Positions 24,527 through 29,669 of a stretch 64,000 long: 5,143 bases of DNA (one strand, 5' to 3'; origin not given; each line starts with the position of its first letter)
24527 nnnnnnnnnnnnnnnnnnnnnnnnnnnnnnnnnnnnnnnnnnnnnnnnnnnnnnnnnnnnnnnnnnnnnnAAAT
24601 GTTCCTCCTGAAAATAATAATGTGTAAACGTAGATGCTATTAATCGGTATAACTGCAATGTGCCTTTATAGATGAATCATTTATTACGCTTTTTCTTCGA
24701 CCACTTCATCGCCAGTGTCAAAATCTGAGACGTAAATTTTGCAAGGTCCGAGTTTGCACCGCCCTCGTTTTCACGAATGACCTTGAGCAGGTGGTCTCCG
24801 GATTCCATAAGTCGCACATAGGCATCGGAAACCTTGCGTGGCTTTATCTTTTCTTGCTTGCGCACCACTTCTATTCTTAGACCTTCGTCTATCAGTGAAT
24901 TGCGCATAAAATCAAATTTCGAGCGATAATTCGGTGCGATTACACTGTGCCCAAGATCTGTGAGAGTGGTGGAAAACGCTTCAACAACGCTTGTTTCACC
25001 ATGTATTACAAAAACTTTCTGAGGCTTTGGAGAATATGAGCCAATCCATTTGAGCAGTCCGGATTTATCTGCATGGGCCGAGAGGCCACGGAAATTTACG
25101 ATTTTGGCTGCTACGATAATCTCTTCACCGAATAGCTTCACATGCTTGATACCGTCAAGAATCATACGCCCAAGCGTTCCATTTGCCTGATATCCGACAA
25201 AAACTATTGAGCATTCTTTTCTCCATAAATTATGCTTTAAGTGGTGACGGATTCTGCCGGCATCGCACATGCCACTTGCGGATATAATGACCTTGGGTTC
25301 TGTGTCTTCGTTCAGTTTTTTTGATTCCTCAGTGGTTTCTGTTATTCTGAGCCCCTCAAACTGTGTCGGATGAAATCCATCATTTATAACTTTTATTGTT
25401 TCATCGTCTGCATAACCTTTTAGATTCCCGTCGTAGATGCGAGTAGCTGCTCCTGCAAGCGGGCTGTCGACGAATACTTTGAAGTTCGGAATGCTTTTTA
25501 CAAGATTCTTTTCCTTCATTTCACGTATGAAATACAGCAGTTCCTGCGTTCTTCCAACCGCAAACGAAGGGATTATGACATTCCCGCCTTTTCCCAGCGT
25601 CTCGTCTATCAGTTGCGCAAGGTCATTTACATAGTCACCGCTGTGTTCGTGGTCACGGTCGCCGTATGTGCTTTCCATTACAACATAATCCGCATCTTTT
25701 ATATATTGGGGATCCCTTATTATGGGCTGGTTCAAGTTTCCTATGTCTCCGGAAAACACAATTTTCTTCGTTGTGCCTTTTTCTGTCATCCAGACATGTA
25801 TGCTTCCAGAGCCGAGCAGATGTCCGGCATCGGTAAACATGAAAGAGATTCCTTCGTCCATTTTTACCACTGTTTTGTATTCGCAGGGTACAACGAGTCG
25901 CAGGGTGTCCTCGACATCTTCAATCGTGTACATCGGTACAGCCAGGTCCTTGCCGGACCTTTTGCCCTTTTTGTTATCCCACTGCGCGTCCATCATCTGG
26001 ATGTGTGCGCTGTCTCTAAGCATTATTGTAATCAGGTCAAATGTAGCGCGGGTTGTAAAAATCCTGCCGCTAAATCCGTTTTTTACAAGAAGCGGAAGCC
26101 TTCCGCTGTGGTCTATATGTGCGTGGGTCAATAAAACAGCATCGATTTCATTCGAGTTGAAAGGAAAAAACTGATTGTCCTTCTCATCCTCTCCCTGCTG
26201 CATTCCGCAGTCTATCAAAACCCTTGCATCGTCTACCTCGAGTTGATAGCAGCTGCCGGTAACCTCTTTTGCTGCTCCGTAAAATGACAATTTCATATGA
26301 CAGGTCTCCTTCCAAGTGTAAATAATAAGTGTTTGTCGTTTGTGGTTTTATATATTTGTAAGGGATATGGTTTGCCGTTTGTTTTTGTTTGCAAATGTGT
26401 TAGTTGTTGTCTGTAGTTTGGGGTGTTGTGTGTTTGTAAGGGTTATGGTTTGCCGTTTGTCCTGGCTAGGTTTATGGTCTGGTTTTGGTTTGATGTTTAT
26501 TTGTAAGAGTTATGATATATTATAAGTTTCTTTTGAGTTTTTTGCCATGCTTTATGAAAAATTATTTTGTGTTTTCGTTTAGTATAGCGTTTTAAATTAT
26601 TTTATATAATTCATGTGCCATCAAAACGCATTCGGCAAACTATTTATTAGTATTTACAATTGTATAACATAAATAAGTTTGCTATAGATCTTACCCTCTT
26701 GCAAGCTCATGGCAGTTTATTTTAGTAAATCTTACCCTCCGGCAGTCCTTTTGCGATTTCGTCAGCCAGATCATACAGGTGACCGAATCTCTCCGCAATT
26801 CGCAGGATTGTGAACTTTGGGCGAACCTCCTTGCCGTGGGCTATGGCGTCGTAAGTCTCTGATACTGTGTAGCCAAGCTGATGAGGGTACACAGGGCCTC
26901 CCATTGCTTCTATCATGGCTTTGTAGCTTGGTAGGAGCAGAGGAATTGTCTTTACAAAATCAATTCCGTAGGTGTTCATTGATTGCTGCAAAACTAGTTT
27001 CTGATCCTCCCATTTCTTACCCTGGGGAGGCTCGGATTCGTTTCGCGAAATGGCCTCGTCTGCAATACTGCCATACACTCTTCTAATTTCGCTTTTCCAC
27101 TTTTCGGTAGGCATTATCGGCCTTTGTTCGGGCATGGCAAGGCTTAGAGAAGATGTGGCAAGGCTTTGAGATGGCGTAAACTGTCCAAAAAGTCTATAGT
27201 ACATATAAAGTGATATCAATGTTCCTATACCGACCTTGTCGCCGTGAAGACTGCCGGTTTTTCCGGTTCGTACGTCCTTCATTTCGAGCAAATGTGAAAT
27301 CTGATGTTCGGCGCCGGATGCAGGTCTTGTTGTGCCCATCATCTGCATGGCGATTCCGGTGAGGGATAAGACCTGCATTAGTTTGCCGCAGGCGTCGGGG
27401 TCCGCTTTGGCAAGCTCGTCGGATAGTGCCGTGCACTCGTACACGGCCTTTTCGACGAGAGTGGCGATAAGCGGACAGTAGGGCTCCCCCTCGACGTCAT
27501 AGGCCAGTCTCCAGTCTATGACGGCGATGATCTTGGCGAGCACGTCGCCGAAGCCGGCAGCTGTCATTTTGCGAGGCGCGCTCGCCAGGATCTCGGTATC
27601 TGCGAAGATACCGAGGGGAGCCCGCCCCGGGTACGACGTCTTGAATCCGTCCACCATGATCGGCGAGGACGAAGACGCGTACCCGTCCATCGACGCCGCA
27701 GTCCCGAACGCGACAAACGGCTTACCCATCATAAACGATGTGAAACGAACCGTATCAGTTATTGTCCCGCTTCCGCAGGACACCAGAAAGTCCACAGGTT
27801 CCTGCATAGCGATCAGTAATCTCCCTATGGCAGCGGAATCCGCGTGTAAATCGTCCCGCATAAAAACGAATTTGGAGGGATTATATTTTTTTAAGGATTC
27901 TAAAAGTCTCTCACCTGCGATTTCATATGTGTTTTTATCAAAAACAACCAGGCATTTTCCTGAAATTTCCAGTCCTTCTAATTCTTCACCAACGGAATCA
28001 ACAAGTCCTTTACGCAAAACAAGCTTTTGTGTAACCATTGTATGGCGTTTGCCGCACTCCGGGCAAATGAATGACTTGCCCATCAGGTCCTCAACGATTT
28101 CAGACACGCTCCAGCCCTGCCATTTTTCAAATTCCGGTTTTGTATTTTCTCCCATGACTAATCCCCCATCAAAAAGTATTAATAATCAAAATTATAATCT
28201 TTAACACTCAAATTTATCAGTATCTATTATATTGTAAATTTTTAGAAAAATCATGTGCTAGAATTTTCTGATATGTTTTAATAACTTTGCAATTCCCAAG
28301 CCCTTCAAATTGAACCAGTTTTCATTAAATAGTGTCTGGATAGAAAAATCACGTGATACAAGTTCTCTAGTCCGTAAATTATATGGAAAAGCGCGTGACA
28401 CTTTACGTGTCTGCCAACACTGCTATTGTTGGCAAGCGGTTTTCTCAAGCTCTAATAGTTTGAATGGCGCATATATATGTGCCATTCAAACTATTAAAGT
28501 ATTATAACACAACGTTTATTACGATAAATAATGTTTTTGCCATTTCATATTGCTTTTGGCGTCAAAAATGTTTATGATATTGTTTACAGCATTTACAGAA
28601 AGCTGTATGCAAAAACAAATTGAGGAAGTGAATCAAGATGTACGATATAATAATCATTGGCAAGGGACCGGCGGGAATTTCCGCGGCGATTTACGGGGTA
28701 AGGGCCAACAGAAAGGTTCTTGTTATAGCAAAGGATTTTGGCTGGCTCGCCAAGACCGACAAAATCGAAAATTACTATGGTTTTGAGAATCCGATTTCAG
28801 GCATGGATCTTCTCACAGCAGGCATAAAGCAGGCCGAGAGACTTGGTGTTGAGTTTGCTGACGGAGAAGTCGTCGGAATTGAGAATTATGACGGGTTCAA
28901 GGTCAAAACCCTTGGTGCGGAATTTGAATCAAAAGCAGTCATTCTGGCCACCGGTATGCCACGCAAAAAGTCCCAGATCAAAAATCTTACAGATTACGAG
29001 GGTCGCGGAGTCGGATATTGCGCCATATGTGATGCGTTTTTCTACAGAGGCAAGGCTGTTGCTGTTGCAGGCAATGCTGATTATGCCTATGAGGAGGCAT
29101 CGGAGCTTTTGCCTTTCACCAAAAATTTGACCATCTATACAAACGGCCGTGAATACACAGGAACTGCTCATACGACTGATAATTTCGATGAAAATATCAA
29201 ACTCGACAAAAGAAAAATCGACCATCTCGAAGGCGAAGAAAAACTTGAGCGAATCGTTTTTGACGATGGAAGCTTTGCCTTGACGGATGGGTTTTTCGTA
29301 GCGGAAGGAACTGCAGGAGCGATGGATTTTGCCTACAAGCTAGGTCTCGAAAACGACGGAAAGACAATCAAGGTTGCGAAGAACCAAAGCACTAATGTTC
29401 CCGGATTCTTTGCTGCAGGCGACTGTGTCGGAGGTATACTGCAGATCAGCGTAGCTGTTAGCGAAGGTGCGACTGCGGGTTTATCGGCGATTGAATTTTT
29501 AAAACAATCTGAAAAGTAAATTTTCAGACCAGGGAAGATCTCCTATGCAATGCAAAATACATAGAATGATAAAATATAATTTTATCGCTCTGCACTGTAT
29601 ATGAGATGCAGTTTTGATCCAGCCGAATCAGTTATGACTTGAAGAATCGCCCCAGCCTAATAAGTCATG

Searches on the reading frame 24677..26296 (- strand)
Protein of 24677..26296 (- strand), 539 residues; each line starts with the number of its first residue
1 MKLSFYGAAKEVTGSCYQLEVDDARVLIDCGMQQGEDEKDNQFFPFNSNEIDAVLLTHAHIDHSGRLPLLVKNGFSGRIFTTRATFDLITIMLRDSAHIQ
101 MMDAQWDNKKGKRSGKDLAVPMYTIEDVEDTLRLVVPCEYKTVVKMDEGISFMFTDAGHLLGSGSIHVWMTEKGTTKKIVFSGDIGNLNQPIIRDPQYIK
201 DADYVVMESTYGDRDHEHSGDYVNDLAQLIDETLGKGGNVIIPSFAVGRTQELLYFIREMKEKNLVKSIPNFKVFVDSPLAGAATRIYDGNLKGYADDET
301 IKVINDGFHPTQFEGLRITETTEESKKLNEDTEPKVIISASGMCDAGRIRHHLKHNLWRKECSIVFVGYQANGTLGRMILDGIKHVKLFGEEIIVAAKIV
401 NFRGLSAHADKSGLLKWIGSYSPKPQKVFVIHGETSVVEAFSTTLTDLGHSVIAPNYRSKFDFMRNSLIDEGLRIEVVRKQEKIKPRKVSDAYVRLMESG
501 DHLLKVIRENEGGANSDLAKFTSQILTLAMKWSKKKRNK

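Call 6: search_protein_families(library=pfam, proteins=[window:24677-26296:-], max_evalue=0.01)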
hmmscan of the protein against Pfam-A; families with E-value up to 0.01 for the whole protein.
window:24677-26296:- (539 aa): 6 families
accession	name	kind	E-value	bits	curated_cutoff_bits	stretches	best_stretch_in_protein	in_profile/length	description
PF10996.14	Beta-Casp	-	4.1e-41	140.7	27.7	1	250-379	1-120/120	Beta-Casp domain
PF07521.17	RMMBL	-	2.5e-16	59.9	21.6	1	393-455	2-63/63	Zn-dependent metallo-hydrolase RNA specificity domain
PF16661.11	Lactamase_B_6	-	1.7e-11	44.3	27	1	19-183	2-160/193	Metallo-beta-lactamase superfamily domain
PF00753.33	Lactamase_B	-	5.4e-11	43.2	22.7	1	12-73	4-66/196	Metallo-beta-lactamase superfamily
PF12706.13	Lactamase_B_2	-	2.6e-10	40.7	27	1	25-216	2-171/200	Beta-lactamase superfamily domain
PF13483.12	Lactamase_B_3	-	0.00033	21.1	24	1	13-67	6-53/160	Beta-lactamase superfamily domain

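Call 9: find_related_loci(query=window:24677-26296:-, collection=genome_contigs, flank=10000)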
Query window:24677-26296:- (539 aa) in genome_contigs; peptide patterns used: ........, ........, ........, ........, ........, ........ (x = any residue, [..] = any of these).
117 stretches matched a pattern; 65 encode a relative of the query (tblastn E <= 1e-3); 65 distinct loci.
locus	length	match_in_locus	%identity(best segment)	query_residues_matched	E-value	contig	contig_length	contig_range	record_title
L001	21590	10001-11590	63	1-534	0e+0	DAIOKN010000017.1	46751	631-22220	MAG TPA_asm: Clostridiales bacterium isolate CTOTU40081 NODE_672_length_46751_cov_6.328058, whole genome shotgun sequenc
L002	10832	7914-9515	61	1-537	0e+0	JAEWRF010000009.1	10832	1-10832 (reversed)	MAG: Bacillota bacterium isolate OH_SBrB_47 k127_925412, whole genome shotgun sequence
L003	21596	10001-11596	62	1-534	0e+0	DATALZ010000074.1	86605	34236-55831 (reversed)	MAG TPA_asm: Caproicibacter sp. isolate SMAG_U6977 k141_307057, whole genome shotgun sequence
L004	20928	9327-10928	61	1-537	0e+0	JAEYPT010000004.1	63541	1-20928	MAG: Bacillota bacterium isolate OH_CBB_208 k127_1403085, whole genome shotgun sequence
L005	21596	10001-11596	60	1-534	0e+0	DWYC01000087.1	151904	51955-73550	MAG TPA_asm: Candidatus Flavonifractor intestinipullorum isolate CHK189-11263 CHK189__C303988_L151904_SAMEA5754833, whol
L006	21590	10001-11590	60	1-532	0e+0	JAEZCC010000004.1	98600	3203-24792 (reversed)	MAG: Bacillota bacterium isolate OH_CBrB_227 k127_3940501, whole genome shotgun sequence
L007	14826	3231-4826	59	1-534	0e+0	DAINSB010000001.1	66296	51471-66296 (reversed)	MAG TPA_asm: Caproicibacter sp. isolate CTOTU40093 NODE_350_length_66296_cov_4.439365, whole genome shotgun sequence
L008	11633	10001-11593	61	1-534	0e+0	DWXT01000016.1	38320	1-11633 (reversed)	MAG TPA_asm: Candidatus Flavonifractor avistercoris isolate 6084 ChiHcolR13__C10988_L38320_SAMN08010021, whole genome sh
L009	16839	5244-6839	60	1-534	0e+0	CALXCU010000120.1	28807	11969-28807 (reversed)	MAG: uncultured Oscillospiraceae bacterium isolate E12__bin334 genome assembly, contig: E12__k127_3575600, whole genome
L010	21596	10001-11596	59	1-534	0e+0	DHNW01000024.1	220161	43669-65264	MAG TPA_asm: Ruminococcaceae bacterium UBA5406 UBA5406_contig_595, whole genome shotgun sequence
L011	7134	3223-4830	60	1-539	0e+0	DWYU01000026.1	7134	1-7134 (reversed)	MAG TPA_asm: Candidatus Oscillibacter excrementavium isolate 5302 USAMLcec4__C19620_L7134_SAMN06368940, whole genome sho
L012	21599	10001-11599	61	1-534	0e+0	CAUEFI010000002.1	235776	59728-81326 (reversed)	MAG TPA_asm: uncultured Oscillospiraceae bacterium isolate SRR17382081_bin.10_MetaWRAP_v1.3_MAG genome assembly, contig:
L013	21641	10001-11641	59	1-539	0e+0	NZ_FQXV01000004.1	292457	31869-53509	Sporobacter termitidis DSM 10068, whole genome shotgun sequence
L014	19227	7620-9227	60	1-539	0e+0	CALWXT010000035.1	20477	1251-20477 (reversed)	MAG: uncultured Flavonifractor sp. isolate BRZ_CH__bin131 genome assembly, contig: BRZ_CH__NODE_3797_length_20477_cov_8.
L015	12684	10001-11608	60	1-534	0e+0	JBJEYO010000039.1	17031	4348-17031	MAG: Candidatus Enterenecus sp. isolate SARD04_bin.002 NODE_1969_length_17031_cov_7.608270, whole genome shotgun sequenc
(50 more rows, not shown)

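Call 12: find_encoding_contigs(protein=window:24677-26296:-, flank=10000, max_places=10)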
Protein window:24677-26296:- (539 aa): 7 contigs read that carry it; 5 places shown.
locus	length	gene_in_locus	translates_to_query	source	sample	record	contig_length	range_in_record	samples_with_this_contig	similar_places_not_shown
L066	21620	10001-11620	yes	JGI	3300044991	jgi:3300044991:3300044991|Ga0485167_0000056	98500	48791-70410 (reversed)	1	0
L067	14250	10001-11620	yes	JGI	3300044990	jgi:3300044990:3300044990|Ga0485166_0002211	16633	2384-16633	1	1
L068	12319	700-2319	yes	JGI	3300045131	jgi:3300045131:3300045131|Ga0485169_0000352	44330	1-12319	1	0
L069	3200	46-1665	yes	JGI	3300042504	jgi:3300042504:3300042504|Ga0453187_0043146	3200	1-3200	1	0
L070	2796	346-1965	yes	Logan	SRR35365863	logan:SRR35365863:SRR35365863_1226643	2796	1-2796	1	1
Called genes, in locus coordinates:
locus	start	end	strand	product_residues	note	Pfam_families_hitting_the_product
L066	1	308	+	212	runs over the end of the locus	PF17117:DUF5104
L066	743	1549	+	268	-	PF00696:AA_kinase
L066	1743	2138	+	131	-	PF01648:ACPS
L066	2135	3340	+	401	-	PF08239:SH3_3 (faint), PF00877:NLPC_P60 (weak)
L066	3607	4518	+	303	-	PF02311:AraC_binding, PF07883:Cupin_2 (weak), PF00165:HTH_AraC (weak), PF12833:HTH_18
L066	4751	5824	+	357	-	PF01208:URO-D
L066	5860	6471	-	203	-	PF03167:UDG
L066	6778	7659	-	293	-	PF00890:FAD_binding_2 (faint), PF01134:GIDA (faint), PF01266:DAO (faint), PF03486:HI0933_like (faint), PF07992:Pyr_redox_2, PF13738:Pyr_redox_3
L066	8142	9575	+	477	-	PF00465:Fe-ADH (weak), PF13685:Fe-ADH_2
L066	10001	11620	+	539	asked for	PF00753:Lactamase_B, PF23023:Anti-Pycsar_Apyc1 (weak), PF12706:Lactamase_B_2, PF16661:Lactamase_B_6, PF10996:Beta-Casp, PF07521:RMMBL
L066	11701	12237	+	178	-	PF02572:CobA_CobO_BtuR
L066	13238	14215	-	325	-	PF02311:AraC_binding (weak), PF00165:HTH_AraC (weak), PF12833:HTH_18, PF00165:HTH_AraC (weak)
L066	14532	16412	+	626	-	PF00728:Glyco_hydro_20 (weak), PF18088:Glyco_H_20C_C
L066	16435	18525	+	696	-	PF02065:Melibiase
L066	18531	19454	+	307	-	PF00528:BPD_transp_1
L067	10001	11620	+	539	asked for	PF00753:Lactamase_B, PF23023:Anti-Pycsar_Apyc1 (weak), PF12706:Lactamase_B_2, PF16661:Lactamase_B_6, PF10996:Beta-Casp, PF07521:RMMBL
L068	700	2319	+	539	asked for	PF00753:Lactamase_B, PF23023:Anti-Pycsar_Apyc1 (weak), PF12706:Lactamase_B_2, PF16661:Lactamase_B_6, PF10996:Beta-Casp, PF07521:RMMBL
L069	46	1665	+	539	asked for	PF00753:Lactamase_B, PF23023:Anti-Pycsar_Apyc1 (weak), PF12706:Lactamase_B_2, PF16661:Lactamase_B_6, PF10996:Beta-Casp, PF07521:RMMBL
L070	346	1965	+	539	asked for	PF00753:Lactamase_B, PF23023:Anti-Pycsar_Apyc1 (weak), PF12706:Lactamase_B_2, PF16661:Lactamase_B_6, PF10996:Beta-Casp, PF07521:RMMBL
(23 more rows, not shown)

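Call 29: find_homologous_proteins(query=window:24677-26296:-, max_evalue=1e-100)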
Query window:24677-26296:- (539 aa): 8000 proteins with E <= 1e-100 among 8000 candidates; the best 120 are listed.
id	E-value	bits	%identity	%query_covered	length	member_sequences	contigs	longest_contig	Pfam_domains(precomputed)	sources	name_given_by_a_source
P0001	0.0e+0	1154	93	100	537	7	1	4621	PF12706.14,PF16661.12,PF23023.2,PF07521.18,PF10996.15,PF00753.34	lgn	-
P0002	0.0e+0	1152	93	100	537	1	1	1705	PF12706.14,PF16661.12,PF23023.2,PF07521.18,PF10996.15,PF00753.34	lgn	-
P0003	5.3e-258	875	68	99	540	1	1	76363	PF12706.14,PF16661.12,PF23023.2,PF07521.18,PF10996.15,PF00753.34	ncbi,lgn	-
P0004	2.7e-255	866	68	99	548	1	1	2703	PF12706.14,PF16661.12,PF23023.2,PF07521.18,PF10996.15,PF00753.34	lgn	-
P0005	5.6e-255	865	69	99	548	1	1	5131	PF12706.14,PF16661.12,PF23023.2,PF07521.18,PF10996.15,PF00753.34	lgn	-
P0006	1.5e-252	857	70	99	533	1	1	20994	PF12706.14,PF16661.12,PF23023.2,PF07521.18,PF10996.15,PF00753.34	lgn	-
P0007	2.2e-250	850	67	99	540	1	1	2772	PF12706.14,PF16661.12,PF07521.18,PF10996.15,PF00753.34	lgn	-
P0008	2.4e-250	850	66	99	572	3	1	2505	PF12706.14,PF16661.12,PF23023.2,PF07521.18,PF10996.15,PF00753.34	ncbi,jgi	jgi:metallo-beta-lactamase family protein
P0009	4.9e-249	846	-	-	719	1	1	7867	PF12706.14,PF16661.12,PF23023.2,PF07521.18,PF10996.15,PF00753.34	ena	-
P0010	3.7e-247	840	66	99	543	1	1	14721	PF12706.14,PF16661.12,PF23023.2,PF07521.18,PF10996.15,PF00753.34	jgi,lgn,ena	-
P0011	4.0e-247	840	69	99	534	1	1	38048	PF12706.14,PF16661.12,PF23023.2,PF07521.18,PF10996.15,PF00753.34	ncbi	ncbi:MAG: MBL fold metallo-hydrolase RNA specificity domain-containing protein [Saccharofermentanale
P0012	3.3e-245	833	66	99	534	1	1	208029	PF12706.14,PF16661.12,PF23023.2,PF07521.18,PF10996.15,PF00753.34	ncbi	ncbi:MAG: MBL fold metallo-hydrolase RNA specificity domain-containing protein [Saccharofermentanale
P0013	4.6e-244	829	66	99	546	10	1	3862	PF12706.14,PF16661.12,PF23023.2,PF07521.18,PF10996.15,PF00753.34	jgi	-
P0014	1.1e-243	828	65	99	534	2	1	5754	PF12706.14,PF16661.12,PF23023.2,PF07521.18,PF10996.15,PF00753.34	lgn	-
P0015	6.9e-243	826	65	99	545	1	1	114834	PF12706.14,PF16661.12,PF23023.2,PF07521.18,PF10996.15,PF00753.34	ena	-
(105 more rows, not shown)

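Call 30: find_encoding_contigs(protein=P0001, flank=10000, max_places=4)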
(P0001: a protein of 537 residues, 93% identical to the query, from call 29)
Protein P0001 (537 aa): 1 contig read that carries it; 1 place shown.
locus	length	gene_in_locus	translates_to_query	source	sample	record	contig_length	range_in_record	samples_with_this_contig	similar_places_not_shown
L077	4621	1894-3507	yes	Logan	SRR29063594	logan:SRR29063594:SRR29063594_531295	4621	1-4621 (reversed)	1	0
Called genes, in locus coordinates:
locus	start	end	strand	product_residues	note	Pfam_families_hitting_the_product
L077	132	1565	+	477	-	PF13685:Fe-ADH_2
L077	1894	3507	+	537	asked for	PF00753:Lactamase_B, PF23023:Anti-Pycsar_Apyc1 (weak), PF12706:Lactamase_B_2, PF16661:Lactamase_B_6, PF10996:Beta-Casp, PF07521:RMMBL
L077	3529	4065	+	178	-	PF02572:CobA_CobO_BtuR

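Call 31: find_encoding_contigs(protein=P0003, flank=10000, max_places=3)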
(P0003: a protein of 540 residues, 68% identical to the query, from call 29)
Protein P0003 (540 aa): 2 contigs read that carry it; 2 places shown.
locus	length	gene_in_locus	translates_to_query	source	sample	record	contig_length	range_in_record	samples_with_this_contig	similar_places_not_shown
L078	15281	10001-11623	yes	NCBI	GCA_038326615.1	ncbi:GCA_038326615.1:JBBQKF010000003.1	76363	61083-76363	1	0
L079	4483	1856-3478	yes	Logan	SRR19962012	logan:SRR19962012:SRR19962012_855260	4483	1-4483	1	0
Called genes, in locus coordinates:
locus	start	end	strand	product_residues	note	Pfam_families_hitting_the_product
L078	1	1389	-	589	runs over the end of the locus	PF02065:Melibiase, PF01055:Glyco_hydro_31_2nd (weak)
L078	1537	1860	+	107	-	PF00085:Thioredoxin, PF00578:AhpC-TSA (faint), PF13098:Thioredoxin_2, PF13905:Thioredoxin_8 (faint)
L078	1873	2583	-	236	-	PF01171:ATP_bind_3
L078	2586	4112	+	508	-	PF14697:Fer4_21 (faint), PF04015:DUF362, PF12797:Fer4_2 (faint), PF00037:Fer4 (faint), PF12838:Fer4_7 (weak), PF13237:Fer4_10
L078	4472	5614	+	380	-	PF01966:HD, PF13286:HD_assoc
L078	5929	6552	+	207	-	PF12917:YfbR-like, PF13023:HD_3, PF01966:HD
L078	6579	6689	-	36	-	-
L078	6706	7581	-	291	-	PF00890:FAD_binding_2 (faint), PF01266:DAO (faint), PF07992:Pyr_redox_2, PF13738:Pyr_redox_3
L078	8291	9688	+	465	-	PF00465:Fe-ADH (weak), PF13685:Fe-ADH_2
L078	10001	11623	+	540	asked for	PF00753:Lactamase_B, PF23023:Anti-Pycsar_Apyc1 (weak), PF12706:Lactamase_B_2, PF16661:Lactamase_B_6, PF10996:Beta-Casp, PF07521:RMMBL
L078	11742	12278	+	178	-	PF06541:ABC_trans_CmpB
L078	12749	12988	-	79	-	-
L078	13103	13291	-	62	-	-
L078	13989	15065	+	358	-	PF00487:FA_desaturase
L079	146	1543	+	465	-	PF00465:Fe-ADH (weak), PF13685:Fe-ADH_2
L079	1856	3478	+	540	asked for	PF00753:Lactamase_B, PF23023:Anti-Pycsar_Apyc1 (weak), PF12706:Lactamase_B_2, PF16661:Lactamase_B_6, PF10996:Beta-Casp, PF07521:RMMBL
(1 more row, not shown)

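Call 32: find_encoding_contigs(protein=P0006, flank=10000, max_places=3)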
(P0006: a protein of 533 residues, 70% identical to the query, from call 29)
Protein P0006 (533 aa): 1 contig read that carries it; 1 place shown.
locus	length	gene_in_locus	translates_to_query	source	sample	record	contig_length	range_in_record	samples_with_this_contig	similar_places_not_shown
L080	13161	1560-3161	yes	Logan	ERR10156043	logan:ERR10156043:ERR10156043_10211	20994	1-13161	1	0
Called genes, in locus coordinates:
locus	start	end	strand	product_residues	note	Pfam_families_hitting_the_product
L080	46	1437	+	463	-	PF00465:Fe-ADH (weak), PF13685:Fe-ADH_2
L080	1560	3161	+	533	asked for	PF00753:Lactamase_B, PF23023:Anti-Pycsar_Apyc1 (weak), PF12706:Lactamase_B_2, PF16661:Lactamase_B_6, PF10996:Beta-Casp, PF07521:RMMBL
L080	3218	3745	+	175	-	PF02572:CobA_CobO_BtuR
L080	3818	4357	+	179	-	PF06541:ABC_trans_CmpB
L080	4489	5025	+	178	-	PF14317:YcxB (weak)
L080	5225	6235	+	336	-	PF01145:Band_7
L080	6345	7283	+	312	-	PF01145:Band_7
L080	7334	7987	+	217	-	PF16011:CBM9_2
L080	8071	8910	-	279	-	PF00950:ABC-3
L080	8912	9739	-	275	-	PF03193:RsgA_GTPase (faint), PF00005:ABC_tran, PF13304:AAA_21 (faint)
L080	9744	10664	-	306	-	PF01297:ZnuA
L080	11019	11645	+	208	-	-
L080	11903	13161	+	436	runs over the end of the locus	PF20972:MASE9, PF13487:HD_5, PF01966:HD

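Call 65: list_cluster_members(proteins=[P0150, window:24677-26296:-, P0003])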
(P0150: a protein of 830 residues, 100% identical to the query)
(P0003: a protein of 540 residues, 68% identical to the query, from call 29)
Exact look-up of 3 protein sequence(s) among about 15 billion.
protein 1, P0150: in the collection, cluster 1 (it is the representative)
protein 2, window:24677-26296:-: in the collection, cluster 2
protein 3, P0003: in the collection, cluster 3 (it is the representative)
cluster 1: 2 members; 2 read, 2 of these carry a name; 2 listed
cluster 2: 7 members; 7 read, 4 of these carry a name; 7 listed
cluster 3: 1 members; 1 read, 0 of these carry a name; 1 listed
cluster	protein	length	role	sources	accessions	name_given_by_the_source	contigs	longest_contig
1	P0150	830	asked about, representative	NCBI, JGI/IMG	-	hypothetical protein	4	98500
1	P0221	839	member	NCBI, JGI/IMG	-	hypothetical protein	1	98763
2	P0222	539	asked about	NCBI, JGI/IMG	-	metallo-beta-lactamase family protein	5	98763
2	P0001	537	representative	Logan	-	-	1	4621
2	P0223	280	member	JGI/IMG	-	metallo-beta-lactamase family protein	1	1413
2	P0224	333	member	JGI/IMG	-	metallo-beta-lactamase family protein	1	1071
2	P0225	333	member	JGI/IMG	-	metallo-beta-lactamase family protein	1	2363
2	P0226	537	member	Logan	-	-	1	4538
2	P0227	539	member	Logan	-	-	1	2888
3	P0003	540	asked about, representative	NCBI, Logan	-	-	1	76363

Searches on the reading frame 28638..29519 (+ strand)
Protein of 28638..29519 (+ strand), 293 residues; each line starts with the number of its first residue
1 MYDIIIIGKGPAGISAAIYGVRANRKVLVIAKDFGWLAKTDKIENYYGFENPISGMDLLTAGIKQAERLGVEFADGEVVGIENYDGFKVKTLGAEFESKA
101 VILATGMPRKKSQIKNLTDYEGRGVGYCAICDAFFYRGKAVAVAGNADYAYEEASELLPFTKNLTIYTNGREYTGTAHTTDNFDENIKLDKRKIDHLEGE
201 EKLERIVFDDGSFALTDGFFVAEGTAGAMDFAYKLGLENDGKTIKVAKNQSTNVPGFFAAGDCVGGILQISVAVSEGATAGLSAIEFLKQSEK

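Call 6: search_protein_families(library=pfam, proteins=[window:28638-29519:+], max_evalue=0.01)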
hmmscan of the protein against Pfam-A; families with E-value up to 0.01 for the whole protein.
window:28638-29519:+ (293 aa): 7 families
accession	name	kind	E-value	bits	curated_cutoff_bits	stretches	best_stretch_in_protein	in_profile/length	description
PF07992.20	Pyr_redox_2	-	7.1e-27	95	26.1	1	2-277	1-291/291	Pyridine nucleotide-disulphide oxidoreductase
PF13738.12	Pyr_redox_3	-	2.9e-12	46.9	30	1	79-261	105-305/305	Pyridine nucleotide-disulphide oxidoreductase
PF01266.30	DAO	-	1.9e-09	38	27.9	2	58-107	151-204/353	FAD dependent oxidoreductase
PF00890.30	FAD_binding_2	-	5.1e-06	26.4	20.4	1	3-34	1-32/414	FAD binding domain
PF01134.28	GIDA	-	1.2e-05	25.1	22.1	1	3-48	1-46/391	Glucose inhibited division protein A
PF03486.20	HI0933_like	-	1.5e-05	25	50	1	3-33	2-32/244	HI0933-like protein Rossmann domain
PF12831.13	FAD_oxidored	-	0.00041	20.2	27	1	3-32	1-30/416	FAD dependent oxidoreductase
